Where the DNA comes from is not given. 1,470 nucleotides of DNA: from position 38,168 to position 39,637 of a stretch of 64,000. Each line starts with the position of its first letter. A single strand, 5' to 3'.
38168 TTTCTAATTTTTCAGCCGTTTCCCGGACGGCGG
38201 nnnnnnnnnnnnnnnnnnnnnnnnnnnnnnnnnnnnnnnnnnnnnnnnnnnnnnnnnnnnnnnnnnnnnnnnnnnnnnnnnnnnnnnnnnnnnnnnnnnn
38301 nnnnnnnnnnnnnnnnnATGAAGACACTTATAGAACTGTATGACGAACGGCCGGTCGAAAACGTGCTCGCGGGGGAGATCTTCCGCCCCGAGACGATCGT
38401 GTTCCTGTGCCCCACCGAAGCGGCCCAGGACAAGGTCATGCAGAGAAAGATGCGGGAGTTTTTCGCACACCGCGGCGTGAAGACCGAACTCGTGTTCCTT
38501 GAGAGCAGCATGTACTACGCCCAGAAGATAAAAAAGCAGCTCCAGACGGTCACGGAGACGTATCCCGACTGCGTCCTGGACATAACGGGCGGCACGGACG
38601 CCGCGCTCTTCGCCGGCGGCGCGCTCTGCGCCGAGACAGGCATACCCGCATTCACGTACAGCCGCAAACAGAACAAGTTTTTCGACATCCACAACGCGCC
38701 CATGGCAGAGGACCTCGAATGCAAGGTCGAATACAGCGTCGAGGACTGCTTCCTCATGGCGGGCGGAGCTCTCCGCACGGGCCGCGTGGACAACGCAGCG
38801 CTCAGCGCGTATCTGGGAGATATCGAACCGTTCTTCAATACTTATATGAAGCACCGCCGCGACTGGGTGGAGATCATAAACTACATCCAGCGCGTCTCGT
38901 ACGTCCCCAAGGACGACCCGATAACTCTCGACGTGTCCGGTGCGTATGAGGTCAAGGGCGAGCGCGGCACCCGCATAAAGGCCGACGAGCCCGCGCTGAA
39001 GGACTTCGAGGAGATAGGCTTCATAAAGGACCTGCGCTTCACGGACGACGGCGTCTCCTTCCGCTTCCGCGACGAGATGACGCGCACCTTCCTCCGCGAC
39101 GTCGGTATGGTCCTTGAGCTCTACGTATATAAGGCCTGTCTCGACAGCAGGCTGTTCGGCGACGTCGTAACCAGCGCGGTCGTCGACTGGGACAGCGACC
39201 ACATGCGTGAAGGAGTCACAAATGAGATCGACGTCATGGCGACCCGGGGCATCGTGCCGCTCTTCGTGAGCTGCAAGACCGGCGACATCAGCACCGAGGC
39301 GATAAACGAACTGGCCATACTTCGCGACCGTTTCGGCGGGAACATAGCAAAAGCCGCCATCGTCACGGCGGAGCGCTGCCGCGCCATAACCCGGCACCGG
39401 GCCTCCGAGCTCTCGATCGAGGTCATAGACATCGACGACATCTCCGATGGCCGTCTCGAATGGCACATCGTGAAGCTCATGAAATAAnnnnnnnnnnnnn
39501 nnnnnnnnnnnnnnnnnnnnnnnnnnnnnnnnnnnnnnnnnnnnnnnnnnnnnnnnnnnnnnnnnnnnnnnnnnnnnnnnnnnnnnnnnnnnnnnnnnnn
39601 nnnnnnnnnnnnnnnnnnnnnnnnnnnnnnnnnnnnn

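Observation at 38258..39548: Orphan Card1/Can2-like CARF-nuclease with no CRISPR-Cas or cyclase in the window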

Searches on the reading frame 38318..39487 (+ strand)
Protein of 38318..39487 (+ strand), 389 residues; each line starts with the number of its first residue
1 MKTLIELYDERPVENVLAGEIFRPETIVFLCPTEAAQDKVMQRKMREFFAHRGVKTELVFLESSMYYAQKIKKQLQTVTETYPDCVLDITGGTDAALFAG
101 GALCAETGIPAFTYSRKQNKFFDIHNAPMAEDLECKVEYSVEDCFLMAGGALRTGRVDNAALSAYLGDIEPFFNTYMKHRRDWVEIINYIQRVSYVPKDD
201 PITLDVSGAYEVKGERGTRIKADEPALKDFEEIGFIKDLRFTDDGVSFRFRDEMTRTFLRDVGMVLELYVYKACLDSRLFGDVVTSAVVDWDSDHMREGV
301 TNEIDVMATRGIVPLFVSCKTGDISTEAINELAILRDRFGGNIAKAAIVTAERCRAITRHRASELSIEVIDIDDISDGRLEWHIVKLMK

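Call 3: search_protein_families(library=pfam, proteins=[window:38318-39487:+], max_evalue=1)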
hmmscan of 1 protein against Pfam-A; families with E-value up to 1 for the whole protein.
window:38318-39487:+ (389 aa): 2 families
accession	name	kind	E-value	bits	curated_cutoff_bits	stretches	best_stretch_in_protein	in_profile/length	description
PF09002.17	Card1_endonuc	-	9.6e-07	28.9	26.4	1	263-377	10-124/136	Card1-like, endonuclease domain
PF01764.32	Lipase_3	-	0.057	13.7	22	1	41-91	20-69/140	Lipase (class 3)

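Call 4: search_protein_families(library=ncbifam, proteins=[window:38318-39487:+], max_evalue=1)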
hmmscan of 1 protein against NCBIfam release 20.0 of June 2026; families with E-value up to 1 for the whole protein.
window:38318-39487:+ (389 aa): 0 families

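Call 5: search_protein_families(library=padloc, proteins=[window:38318-39487:+], max_evalue=1)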
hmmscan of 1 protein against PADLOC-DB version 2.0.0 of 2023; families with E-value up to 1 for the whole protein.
window:38318-39487:+ (389 aa): 19 families
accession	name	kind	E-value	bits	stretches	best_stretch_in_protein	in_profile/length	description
PDLC01895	CARF4--CARF_PDDEXK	-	6e-47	158.5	1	1-386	1-382/397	-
PDLC01880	CARF4--CARF_PDDEXK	-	1.4e-32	111.4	1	1-377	1-353/364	-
PDLC01884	CARF4--CARF_PDDEXK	-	1e-26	92.2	1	3-376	4-367/382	-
PDLC01881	CARF4--CARF_PDDEXK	-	6.5e-26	89.3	1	2-373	4-362/378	-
PDLC01619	Csx1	-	3.7e-17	60.5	1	1-359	1-312/330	CAS-III; associated_signaling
PDLC01890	CARF4--CARF_PDDEXK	-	3.7e-16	57.5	2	282-373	252-341/366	-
PDLC01037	Csx1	-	5.5e-14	50.4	1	1-379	2-305/320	ARF+Nuclease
PDLC01887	CARF4--CARF_PDDEXK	-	1e-11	42.9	2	1-114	1-110/285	-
PDLC01898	CARF4--CARF_PDDEXK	-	1.5e-10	38.8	1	261-375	172-286/296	-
PDLC01968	CARF_PDDEXK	-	1.7e-10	38.6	1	242-354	227-327/361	-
PDLC01900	CARF4--CARF_PDDEXK_AAA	-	2.3e-10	37.7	1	19-371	233-549/556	-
PDLC01882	CARF4--CARF_PDDEXK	-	1.9e-09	34.5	1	64-375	262-556/569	-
PDLC01897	CARF4--CARF_PDDEXK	-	1.2e-05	22.9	1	243-366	232-345/369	-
PDLC01889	CARF4--CARF_PDDEXK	-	1.4e-05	22.5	1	300-374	269-343/367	-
PDLC01168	CARF_2M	-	0.0029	15.4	1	23-110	97-180/200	"CARF, 2 TMs"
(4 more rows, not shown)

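Call 6: search_solved_structures(query=window:38318-39487:+, max_evalue=10, show_alignments=3)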
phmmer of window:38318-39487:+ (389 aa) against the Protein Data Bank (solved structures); distinct sequences matched with E-value up to 10: 3.
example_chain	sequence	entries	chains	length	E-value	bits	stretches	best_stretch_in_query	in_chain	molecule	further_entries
1xmx_A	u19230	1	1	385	0.18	14.2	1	299-383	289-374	hypothetical protein VC1899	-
7bdv_A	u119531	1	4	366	0.34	13.2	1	36-100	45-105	Can2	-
7cvu_A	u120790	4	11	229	1.2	11.5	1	80-124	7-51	O-methyltransferase family 3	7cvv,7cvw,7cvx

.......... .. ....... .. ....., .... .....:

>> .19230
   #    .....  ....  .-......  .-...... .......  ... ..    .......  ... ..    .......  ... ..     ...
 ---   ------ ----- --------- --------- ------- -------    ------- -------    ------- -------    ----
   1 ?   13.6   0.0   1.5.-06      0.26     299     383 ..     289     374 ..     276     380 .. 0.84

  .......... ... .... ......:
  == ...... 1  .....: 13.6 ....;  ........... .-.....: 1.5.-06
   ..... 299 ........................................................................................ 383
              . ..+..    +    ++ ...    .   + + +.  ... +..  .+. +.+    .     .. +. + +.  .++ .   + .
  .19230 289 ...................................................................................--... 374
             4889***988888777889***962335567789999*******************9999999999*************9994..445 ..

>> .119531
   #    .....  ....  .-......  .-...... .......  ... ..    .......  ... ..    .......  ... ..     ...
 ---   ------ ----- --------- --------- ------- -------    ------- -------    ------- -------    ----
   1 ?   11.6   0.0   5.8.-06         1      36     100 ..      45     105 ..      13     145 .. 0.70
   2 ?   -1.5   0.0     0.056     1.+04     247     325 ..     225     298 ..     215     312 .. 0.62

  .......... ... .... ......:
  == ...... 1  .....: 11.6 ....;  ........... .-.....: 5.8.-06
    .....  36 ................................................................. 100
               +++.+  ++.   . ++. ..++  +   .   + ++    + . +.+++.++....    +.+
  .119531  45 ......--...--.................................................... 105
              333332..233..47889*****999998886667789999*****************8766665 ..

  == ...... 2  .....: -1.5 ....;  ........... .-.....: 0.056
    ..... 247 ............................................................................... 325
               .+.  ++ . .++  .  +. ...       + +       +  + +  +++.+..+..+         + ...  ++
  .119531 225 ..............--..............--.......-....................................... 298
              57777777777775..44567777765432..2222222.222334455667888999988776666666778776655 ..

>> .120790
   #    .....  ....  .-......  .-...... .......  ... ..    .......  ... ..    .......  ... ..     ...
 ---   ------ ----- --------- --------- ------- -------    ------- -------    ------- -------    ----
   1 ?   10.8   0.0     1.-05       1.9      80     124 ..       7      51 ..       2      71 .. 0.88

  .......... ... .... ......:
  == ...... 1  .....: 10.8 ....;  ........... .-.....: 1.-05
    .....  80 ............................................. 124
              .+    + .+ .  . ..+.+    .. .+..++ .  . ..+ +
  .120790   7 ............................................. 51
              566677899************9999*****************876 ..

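Call 13: find_homologous_proteins(query=window:38318-39487:+, max_evalue=0.001)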
Query window:38318-39487:+ (389 aa): 2974 proteins with E <= 0.001 among 7425 candidates; the best 120 are listed.
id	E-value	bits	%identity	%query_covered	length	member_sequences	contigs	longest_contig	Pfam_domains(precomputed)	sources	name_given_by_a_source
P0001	1.1e-259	879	100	100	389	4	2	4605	PF09002.18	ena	-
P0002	7.8e-228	774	87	100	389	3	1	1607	PF09002.18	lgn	-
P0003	5.7e-213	725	83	100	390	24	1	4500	PF09002.18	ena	-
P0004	3.7e-174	597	67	100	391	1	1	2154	PF09002.18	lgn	-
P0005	7.0e-171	587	65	100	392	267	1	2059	PF09002.18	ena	-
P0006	9.3e-171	586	66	100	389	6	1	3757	PF09002.18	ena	-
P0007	6.5e-170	583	65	100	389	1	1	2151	PF09002.18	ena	-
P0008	5.0e-168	577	65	100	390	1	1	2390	PF09002.18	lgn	-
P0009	6.9e-168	577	64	100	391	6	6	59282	PF09002.18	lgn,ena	-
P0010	1.2e-167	576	65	100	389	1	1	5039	PF09002.18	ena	-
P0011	2.5e-167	575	64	100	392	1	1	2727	PF09002.18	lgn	-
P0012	1.8e-166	572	65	100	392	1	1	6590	PF09002.18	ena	-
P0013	1.9e-166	572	64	100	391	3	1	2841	PF09002.18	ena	-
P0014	2.0e-166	572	64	100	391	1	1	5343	PF09002.18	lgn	-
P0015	3.3e-166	571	65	100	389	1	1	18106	PF09002.18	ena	-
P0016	1.3e-165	569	65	99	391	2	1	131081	PF09002.18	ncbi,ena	-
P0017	2.4e-165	568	64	100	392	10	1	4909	PF09002.18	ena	-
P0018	2.4e-165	568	64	100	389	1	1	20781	PF09002.18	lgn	-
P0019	2.5e-165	568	63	100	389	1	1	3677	PF09002.18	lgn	-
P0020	2.5e-165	568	63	100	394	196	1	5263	PF09002.18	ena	-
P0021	3.3e-165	568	64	100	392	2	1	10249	PF09002.18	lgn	-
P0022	3.3e-165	568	63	100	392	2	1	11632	PF09002.18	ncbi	-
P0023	4.5e-165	567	64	100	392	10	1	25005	PF09002.18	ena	-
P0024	4.6e-165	567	64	100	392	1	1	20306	PF09002.18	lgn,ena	-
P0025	5.0e-165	567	64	100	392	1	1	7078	PF09002.18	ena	-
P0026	5.5e-165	567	64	100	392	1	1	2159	PF09002.18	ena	-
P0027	7.6e-165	567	62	100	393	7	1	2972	PF09002.18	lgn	-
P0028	1.0e-164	566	64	100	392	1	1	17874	PF09002.18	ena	-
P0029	1.1e-164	566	64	100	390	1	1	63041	PF09002.18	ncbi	-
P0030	1.3e-164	566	63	100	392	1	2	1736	PF09002.18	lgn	-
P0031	1.5e-164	566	65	97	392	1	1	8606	PF09002.18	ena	-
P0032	2.9e-164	565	63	100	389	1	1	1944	PF09002.18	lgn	-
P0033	3.1e-164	565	64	100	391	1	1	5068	PF09002.18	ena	-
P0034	4.9e-164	564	63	100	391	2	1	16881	PF09002.18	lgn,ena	-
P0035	6.1e-164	564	63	100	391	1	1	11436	PF09002.18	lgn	-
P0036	7.8e-164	563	63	100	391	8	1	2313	PF09002.18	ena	-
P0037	9.1e-164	563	63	100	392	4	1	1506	PF09002.18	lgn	-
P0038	1.0e-163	563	64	100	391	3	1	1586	PF09002.18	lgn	-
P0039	1.2e-163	563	65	96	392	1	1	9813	PF09002.18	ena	-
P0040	1.3e-163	563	64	97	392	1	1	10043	PF09002.18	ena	-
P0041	1.7e-163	562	63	100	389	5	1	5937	PF09002.18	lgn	-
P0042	1.9e-163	562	64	100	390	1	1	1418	PF09002.18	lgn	-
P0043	1.9e-163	562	64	100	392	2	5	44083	PF09002.18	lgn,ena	-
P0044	2.7e-163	562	63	100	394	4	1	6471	PF09002.18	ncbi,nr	ncbi:MAG: DUF1887 family protein [Oscillospiraceae bacterium]|nr:DUF1887 family protein [Oscillospir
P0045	4.1e-163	561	63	100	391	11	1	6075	PF09002.18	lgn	-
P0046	6.7e-163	560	63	99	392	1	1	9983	PF09002.18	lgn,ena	-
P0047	8.2e-163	560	63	100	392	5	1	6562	PF09002.18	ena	-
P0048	3.4e-162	558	62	100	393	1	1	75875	PF09002.18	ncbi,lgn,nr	ncbi:MAG: DUF1887 family protein [Clostridiales bacterium]|nr:DUF1887 family protein [Candidatus Cac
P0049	3.7e-162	558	62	100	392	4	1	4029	PF09002.18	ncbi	-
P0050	5.4e-162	557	63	100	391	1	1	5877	PF09002.18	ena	-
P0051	5.8e-162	557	62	100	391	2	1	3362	PF09002.18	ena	-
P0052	9.7e-162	556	64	94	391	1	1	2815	PF09002.18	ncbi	-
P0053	1.1e-161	556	64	96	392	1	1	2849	PF09002.18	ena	-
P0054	3.0e-161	555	64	97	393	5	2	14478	PF09002.18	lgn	-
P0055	4.1e-161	554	63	100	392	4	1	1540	PF09002.18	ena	-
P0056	4.8e-161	554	62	100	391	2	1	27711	PF09002.18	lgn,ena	-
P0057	7.4e-161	554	62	100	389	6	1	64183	PF09002.18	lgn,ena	-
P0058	7.6e-161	554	64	100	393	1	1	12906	PF09002.18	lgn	-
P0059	1.5e-160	553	62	100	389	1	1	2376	PF09002.18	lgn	-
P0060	1.8e-160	552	62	100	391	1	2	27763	PF09002.18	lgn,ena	-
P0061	2.4e-160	552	63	100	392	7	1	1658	PF09002.18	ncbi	-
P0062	2.9e-160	552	62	100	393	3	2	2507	PF09002.18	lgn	-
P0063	3.1e-160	552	63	100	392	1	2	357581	PF09002.18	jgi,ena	-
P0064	3.5e-160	551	61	100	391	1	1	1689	PF09002.18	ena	-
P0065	3.7e-160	551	63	100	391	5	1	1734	PF09002.18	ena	-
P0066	9.2e-160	550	62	100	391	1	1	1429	PF09002.18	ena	-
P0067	1.3e-159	549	63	100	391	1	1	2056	PF09002.18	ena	-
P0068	1.8e-159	549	63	100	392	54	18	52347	PF09002.18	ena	-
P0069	2.5e-159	548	61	100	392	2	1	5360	PF09002.18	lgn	-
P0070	6.0e-159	547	62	100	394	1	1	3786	PF09002.18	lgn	-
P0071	1.2e-158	546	61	100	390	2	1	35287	PF09002.18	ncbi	-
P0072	1.3e-158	546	62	100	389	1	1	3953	PF09002.18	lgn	-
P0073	3.3e-158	545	62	99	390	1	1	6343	PF09002.18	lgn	-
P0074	5.5e-158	544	61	100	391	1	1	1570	PF09002.18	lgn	-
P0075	1.6e-157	543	61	100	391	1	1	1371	PF09002.18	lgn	-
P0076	2.7e-157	542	61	100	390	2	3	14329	PF09002.18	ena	-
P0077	3.4e-157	542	61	100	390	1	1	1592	PF09002.18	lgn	-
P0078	6.5e-157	541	63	97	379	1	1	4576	PF09002.18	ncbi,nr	ncbi:MAG: DUF1887 family protein, partial [Oscillospiraceae bacterium]|nr:DUF1887 family protein [Os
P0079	8.3e-157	540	62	100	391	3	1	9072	PF09002.18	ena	-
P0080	9.5e-157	540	59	100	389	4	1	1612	PF09002.18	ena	-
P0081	2.3e-156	539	60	100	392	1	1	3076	PF09002.18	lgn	-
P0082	2.5e-156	539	61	100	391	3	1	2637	PF09002.18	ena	-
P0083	2.5e-156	539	60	100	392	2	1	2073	PF09002.18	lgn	-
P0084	6.3e-156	537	62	100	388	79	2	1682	PF09002.18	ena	-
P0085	7.2e-156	537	61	100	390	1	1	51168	PF09002.18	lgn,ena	-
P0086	9.7e-156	537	60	99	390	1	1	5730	PF09002.18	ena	-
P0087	1.0e-155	537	61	100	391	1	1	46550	PF09002.18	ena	-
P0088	1.5e-155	536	61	100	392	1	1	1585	PF09002.18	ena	-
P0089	1.8e-155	536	62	100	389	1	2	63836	PF09002.18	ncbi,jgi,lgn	-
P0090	4.0e-155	535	61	99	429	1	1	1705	PF09002.18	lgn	-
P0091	4.7e-155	534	61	100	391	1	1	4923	PF09002.18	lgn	-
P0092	5.3e-155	534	61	99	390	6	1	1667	PF09002.18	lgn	-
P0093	5.6e-155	534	61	100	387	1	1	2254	PF09002.18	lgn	-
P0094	5.9e-155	534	61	99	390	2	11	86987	PF09002.18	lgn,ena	-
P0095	6.3e-155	534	61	100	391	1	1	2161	PF09002.18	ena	-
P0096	8.7e-155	534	59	100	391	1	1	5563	PF09002.18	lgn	-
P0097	1.0e-154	533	60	100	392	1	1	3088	PF09002.18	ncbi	-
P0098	1.7e-154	533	61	100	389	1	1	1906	PF09002.18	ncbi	-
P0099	1.9e-154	532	60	100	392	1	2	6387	PF09002.18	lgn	-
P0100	1.9e-154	532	60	100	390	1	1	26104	PF09002.18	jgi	-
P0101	1.9e-154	532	60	100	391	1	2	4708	PF09002.18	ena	-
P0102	2.0e-154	532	61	100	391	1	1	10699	PF09002.18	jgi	-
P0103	4.2e-154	531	61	99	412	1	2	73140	PF09002.18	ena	-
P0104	6.0e-154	531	59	100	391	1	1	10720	PF09002.18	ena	-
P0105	7.3e-154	531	60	100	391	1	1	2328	PF09002.18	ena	-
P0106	1.2e-153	530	60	100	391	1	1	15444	PF09002.18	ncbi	-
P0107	1.2e-153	530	60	100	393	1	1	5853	PF09002.18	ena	-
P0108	1.3e-153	530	61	100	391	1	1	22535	PF09002.18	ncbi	-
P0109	1.7e-153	529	61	94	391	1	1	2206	PF09002.18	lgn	-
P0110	1.9e-153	529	61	100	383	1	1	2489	PF09002.18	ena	-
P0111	2.7e-153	529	60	100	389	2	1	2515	PF09002.18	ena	-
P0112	2.9e-153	529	62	98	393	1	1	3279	PF09002.18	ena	-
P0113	3.5e-153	528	61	100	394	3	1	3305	PF09002.18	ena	-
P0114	4.1e-153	528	61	100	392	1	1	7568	PF09002.18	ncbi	-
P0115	5.9e-153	528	59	100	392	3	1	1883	PF09002.18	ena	-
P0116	8.4e-153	527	61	100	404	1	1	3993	PF09002.18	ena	-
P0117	1.1e-152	527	60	100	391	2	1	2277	PF09002.18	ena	-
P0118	1.2e-152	526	59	100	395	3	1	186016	PF09002.18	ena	-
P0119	1.3e-152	526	59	100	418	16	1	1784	PF09002.18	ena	-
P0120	1.8e-152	526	58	100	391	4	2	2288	PF09002.18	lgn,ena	-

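Call 14: find_encoding_contigs(protein=window:38318-39487:+, flank=10000, max_places=10)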
Protein window:38318-39487:+ (389 aa): 3 contigs read that carry it; 1 place shown.
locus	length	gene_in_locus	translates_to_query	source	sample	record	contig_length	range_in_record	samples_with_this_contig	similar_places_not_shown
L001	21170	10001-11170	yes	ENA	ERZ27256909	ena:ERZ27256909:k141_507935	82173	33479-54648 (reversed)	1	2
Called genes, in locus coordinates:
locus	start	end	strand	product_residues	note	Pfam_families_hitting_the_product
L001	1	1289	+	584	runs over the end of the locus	PF01554:MatE, PF13581:HATPase_c_2 (weak)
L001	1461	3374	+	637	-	PF02690:Na_Pi_cotrans, PF01895:PhoU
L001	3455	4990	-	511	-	PF01943:Polysacc_synt (faint), PF01554:MatE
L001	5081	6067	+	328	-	PF01381:HTH_3, PF12844:HTH_19, PF13560:HTH_31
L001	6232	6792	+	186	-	PF04542:Sigma70_r2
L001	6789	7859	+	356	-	-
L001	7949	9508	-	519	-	PF00474:SSF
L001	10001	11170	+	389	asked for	PF09002:Card1_endonuc (weak)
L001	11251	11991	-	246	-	PF02361:CbiQ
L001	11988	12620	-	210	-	PF00005:ABC_tran, PF02463:SMC_N (weak), PF13304:AAA_21 (weak)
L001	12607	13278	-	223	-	PF00005:ABC_tran, PF13304:AAA_21 (faint)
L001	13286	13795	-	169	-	PF00174:Oxidored_molyb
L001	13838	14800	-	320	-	PF01663:Phosphodiest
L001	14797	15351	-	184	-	PF09819:ABC_cobalt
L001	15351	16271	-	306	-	-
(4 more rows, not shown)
